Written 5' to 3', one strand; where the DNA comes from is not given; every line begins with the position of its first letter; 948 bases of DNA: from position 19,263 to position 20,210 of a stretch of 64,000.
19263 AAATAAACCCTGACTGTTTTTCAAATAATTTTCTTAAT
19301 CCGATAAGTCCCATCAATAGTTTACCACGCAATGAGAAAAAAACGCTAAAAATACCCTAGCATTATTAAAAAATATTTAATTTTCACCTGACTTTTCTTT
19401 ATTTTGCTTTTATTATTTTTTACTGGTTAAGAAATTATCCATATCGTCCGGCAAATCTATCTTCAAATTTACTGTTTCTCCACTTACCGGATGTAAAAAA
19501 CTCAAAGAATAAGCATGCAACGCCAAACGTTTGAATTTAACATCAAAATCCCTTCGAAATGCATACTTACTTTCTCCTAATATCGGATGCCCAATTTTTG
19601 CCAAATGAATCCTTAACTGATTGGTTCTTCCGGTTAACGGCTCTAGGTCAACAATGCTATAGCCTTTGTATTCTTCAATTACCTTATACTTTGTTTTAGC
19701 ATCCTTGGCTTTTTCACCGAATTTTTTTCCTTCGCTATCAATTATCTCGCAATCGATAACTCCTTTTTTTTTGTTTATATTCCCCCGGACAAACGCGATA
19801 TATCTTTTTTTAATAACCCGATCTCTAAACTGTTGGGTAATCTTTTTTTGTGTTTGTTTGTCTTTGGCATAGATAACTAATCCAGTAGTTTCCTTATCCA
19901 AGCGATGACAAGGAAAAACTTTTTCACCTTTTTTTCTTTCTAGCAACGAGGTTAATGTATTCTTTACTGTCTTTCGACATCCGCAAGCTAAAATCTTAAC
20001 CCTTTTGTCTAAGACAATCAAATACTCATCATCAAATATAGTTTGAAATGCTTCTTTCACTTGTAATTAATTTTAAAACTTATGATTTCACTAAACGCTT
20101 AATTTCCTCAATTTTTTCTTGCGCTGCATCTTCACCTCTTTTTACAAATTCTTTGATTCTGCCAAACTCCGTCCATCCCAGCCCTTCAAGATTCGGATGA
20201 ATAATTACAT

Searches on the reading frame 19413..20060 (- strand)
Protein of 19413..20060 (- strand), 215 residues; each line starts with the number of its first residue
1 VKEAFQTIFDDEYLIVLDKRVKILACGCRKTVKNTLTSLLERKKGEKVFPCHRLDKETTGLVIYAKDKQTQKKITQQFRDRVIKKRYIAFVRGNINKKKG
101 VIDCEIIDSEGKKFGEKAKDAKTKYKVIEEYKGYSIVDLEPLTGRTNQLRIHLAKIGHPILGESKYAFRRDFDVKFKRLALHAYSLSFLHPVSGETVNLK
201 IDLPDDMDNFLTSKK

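Call 64: search_protein_families(library=pfam, proteins=[window:19413-20060:-], max_evalue=0.00001)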
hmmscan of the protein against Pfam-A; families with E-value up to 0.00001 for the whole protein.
window:19413-20060:- (215 aa): 1 family
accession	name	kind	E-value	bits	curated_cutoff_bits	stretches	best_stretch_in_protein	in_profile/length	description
PF00849.27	PseudoU_synth_2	-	8.9e-31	107.6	26.8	1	13-155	1-152/152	RNA pseudouridylate synthase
